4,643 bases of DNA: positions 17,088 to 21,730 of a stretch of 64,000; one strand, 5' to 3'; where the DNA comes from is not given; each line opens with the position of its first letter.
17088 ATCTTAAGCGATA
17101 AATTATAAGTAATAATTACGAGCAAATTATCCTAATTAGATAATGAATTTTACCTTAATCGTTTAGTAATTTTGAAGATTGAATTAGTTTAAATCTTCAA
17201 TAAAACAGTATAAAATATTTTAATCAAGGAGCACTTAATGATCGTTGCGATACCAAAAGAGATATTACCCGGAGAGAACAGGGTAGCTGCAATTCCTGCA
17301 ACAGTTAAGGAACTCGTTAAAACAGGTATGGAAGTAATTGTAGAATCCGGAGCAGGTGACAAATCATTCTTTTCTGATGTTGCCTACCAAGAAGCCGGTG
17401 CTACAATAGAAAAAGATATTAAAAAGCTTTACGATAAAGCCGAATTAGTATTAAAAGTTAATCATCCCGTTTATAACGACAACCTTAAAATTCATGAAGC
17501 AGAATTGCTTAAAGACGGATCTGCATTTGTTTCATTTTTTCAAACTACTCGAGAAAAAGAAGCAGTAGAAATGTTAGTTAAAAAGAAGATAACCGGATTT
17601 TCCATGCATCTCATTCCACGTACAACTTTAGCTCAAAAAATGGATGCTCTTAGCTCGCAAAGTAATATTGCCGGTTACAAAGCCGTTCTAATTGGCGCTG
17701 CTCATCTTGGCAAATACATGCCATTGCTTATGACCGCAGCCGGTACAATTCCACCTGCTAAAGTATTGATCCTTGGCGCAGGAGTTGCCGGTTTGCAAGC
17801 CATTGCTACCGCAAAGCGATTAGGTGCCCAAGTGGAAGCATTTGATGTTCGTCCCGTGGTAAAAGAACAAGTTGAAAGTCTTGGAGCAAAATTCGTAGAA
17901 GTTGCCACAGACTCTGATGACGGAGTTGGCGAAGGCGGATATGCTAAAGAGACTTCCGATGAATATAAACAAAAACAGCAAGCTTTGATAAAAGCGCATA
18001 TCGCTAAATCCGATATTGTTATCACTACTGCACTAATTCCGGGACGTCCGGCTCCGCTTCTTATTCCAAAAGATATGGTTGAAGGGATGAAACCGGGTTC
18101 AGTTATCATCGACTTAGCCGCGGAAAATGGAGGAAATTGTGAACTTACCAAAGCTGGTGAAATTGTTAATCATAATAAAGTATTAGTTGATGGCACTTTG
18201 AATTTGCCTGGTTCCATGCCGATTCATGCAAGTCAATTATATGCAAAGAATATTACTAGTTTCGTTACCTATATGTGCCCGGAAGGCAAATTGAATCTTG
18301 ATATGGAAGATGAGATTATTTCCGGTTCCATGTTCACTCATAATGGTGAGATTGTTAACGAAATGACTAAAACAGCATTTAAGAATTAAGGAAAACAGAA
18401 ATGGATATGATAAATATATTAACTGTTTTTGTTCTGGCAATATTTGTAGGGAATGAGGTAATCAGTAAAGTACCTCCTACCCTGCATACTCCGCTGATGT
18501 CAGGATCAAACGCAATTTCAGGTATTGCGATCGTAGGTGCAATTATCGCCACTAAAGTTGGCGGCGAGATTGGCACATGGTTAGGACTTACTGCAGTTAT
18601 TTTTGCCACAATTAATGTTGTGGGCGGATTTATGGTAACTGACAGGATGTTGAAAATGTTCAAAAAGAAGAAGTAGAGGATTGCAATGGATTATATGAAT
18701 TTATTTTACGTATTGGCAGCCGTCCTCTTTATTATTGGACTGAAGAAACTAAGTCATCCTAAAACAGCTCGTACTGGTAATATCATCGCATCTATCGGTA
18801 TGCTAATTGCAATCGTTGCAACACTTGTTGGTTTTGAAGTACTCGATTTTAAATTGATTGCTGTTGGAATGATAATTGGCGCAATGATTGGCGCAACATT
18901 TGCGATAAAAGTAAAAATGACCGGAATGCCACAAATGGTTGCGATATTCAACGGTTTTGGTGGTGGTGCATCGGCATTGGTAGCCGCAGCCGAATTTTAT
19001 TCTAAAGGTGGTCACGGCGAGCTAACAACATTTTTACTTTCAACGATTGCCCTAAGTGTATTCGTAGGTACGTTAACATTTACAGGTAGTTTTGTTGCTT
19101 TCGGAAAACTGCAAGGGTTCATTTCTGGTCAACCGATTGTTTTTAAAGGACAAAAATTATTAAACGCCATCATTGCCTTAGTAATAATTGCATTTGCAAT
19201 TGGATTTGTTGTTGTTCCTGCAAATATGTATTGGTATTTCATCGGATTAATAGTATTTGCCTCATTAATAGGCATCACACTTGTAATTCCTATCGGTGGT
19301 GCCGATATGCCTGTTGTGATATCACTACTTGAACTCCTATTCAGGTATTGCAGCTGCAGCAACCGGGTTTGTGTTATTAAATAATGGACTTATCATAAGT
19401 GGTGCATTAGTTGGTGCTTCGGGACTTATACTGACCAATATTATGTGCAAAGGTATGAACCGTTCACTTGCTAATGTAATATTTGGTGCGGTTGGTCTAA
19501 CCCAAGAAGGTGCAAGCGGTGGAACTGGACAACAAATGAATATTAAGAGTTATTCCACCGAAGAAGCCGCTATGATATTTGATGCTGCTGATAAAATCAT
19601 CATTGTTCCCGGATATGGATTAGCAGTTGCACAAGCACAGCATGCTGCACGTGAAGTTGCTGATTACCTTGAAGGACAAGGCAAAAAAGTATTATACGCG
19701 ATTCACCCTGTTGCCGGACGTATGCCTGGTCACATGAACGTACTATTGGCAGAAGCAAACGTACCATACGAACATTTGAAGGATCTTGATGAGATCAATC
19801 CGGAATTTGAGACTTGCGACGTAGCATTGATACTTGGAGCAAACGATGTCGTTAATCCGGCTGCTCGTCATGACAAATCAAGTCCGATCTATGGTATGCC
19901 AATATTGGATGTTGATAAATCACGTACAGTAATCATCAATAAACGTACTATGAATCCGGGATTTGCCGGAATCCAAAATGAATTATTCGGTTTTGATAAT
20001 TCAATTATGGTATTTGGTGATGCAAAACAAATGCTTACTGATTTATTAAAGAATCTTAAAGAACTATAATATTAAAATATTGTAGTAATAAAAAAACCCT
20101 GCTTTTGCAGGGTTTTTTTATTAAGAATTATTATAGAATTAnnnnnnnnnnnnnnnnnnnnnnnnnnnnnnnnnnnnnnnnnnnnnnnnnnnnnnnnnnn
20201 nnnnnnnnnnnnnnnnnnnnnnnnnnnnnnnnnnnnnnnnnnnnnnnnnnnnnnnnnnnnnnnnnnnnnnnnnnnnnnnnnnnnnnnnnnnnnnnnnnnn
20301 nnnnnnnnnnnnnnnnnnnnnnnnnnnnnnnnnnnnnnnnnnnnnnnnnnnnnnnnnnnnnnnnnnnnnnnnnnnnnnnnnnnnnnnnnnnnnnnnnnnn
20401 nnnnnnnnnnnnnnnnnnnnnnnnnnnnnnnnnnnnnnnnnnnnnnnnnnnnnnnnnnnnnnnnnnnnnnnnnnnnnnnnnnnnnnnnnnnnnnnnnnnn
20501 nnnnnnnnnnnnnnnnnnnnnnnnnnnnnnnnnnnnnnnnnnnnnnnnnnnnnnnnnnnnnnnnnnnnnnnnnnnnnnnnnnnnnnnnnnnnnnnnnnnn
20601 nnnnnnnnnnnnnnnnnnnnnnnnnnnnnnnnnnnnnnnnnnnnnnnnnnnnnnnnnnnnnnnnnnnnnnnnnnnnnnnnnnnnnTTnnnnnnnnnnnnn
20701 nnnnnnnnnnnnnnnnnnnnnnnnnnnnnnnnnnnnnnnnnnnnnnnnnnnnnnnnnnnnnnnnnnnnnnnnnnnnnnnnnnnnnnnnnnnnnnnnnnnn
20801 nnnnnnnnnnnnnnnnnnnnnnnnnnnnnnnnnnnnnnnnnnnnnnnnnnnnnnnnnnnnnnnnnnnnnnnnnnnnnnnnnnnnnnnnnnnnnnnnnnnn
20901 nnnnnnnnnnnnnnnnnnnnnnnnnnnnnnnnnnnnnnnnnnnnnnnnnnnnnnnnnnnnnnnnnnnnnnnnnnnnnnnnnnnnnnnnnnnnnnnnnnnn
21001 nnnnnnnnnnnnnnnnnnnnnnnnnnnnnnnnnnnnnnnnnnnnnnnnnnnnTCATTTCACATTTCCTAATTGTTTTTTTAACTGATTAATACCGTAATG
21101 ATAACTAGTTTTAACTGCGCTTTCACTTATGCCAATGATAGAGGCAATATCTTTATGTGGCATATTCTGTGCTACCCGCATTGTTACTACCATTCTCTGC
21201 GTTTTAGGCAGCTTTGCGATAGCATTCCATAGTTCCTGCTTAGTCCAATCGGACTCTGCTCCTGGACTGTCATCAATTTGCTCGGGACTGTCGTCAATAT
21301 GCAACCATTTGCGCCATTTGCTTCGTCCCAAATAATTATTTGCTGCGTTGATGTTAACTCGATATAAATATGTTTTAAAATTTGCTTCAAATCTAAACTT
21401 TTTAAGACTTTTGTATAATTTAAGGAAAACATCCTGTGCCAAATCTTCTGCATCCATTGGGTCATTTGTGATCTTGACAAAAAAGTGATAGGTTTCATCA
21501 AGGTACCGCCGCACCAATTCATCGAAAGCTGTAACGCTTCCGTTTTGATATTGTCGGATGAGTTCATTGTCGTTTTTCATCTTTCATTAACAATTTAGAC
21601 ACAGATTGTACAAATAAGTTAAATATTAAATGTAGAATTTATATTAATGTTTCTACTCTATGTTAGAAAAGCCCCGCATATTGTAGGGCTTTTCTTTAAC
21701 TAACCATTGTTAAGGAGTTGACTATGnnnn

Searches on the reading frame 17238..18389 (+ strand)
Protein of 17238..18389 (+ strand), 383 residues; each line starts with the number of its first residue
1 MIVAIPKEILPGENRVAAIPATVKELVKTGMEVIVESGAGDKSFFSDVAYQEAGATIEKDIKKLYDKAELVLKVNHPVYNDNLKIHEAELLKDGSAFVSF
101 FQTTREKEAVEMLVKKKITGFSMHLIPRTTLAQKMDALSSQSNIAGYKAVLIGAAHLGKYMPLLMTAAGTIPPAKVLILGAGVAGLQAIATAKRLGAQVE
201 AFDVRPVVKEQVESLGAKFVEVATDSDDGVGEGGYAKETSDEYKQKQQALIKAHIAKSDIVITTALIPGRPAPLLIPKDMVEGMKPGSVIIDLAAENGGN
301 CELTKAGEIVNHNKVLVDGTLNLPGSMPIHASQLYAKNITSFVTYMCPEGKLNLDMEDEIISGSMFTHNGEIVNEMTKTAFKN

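Call 4: search_protein_families(library=ncbifam, proteins=[window:17238-18389:+], max_evalue=0.1)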
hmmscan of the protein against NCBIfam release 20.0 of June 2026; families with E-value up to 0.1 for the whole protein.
window:17238-18389:+ (383 aa): 23 families
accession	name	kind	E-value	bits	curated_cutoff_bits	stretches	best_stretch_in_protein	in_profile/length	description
NF006942.0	PRK09424.1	equivalog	4e-129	431.6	383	1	1-373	1-367/510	Re/Si-specific NAD(P)(+) transhydrogenase subunit alpha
TIGR00561.1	pntA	equivalog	9.2e-115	384.2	444.4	1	3-373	2-366/511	Re/Si-specific NAD(P)(+) transhydrogenase subunit alpha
TIGR00518.1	alaDH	equivalog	1.6e-49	168.8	391.85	1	1-381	1-358/370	alanine dehydrogenase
TIGR03366.1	HpnZ_proposed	hypoth_equivalog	5.8e-07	29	328.1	1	165-231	148-215/315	putative phosphonate catabolism associated alcohol dehydrogenase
NF041097.1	keto_inos_dh_IolM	equivalog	5.5e-05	22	450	1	160-227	194-262/389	scyllo-inosose 3-dehydrogenase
NF006162.0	PRK08306.1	equivalog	0.00016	21.1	261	1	236-339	191-284/297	dipicolinate synthase subunit DpsA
TIGR02853.1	spore_dpaA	equivalog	0.00032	20.1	319.65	1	240-300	192-246/287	dipicolinic acid synthetase subunit A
NF047908.1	AldhRedAhr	equivalog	0.00059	18.8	470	1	160-227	156-221/335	NADPH-dependent aldehyde reductase Ahr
NF041087.1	bile_acid_BaiCD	equivalog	0.0011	17.1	825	1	171-221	378-421/642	bile acid Fe-S flavoenzyme BaiCD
TIGR03201.1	dearomat_had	equivalog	0.0027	16.9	338.65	1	169-225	163-219/349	6-hydroxycyclohex-1-ene-1-carbonyl-CoA dehydrogenase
NF007642.0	PRK10309.1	equivalog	0.0029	16.9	550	1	174-220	162-209/347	galactitol-1-phosphate 5-dehydrogenase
NF005243.0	PRK06753.1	equivalog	0.0048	15.8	365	1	175-212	2-39/374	hypothetical protein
TIGR02485.1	CobZ_N-term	equivalog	0.011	14.5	372.55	1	175-238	3-66/437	FAD-dependent tricarballylate dehydrogenase TcuA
TIGR02819.1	fdhA_non_GSH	equivalog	0.015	13.9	636.95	1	167-226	183-243/397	formaldehyde dehydrogenase, glutathione-independent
TIGR03997.1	mycofact_OYE_2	equivalog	0.024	13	793.15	1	174-206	380-412/645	mycofactocin system FadH/OYE family oxidoreductase 2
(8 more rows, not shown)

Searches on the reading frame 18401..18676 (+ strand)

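Call 57: search_protein_families(library=pfam, proteins=[window:18401-18676:+], max_evalue=0.01)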
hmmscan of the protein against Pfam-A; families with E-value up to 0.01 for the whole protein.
window:18401-18676:+ (91 aa): 1 family
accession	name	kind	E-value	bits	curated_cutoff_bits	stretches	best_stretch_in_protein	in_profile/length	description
PF12769.12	PNTB_4TM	-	5.2e-36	123.4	26.2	1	7-89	2-85/85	4TM region of pyridine nucleotide transhydrogenase, mitoch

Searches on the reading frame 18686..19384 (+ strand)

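Call 57: search_protein_families(library=pfam, proteins=[window:18686-19384:+], max_evalue=0.01)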
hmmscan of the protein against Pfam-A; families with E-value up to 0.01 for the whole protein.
window:18686-19384:+ (232 aa): 1 family
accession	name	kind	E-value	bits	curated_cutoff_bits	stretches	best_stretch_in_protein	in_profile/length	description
PF02233.22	PNTB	-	7.3e-61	206.9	31.7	1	5-216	2-215/456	NAD(P) transhydrogenase beta subunit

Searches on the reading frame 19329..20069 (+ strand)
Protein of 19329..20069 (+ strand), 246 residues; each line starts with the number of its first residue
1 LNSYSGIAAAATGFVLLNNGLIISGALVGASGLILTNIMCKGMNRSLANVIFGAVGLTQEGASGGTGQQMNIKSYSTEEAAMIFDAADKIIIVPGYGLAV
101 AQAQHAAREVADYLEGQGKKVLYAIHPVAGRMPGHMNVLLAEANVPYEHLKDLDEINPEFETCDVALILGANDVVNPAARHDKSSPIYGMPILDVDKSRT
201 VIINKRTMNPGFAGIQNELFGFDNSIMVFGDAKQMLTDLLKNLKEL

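Call 57: search_protein_families(library=pfam, proteins=[window:19329-20069:+], max_evalue=0.01)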
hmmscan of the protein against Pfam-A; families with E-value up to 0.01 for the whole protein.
window:19329-20069:+ (246 aa): 1 family
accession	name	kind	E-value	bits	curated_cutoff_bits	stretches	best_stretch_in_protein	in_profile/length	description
PF02233.22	PNTB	-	3.6e-116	389.2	31.7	1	1-241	214-455/456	NAD(P) transhydrogenase beta subunit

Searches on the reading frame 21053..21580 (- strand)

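Call 57: search_protein_families(library=pfam, proteins=[window:21053-21580:-], max_evalue=0.01)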
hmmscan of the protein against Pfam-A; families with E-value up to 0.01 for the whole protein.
window:21053-21580:- (175 aa): 4 families
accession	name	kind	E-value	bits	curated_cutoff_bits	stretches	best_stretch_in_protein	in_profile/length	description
PF04542.20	Sigma70_r2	-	1.8e-16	60.1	24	1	22-90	1-71/71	Sigma-70 region 2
PF08281.18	Sigma70_r4_2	-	1.8e-14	53.5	25.7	1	115-161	2-48/54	Sigma-70, region 4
PF04545.22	Sigma70_r4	-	1.1e-09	38.1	24.1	1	120-169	1-50/50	Sigma-70, region 4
PF07638.17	Sigma70_ECF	-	0.007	16.7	21.1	0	106-169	118-181/185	ECF sigma factor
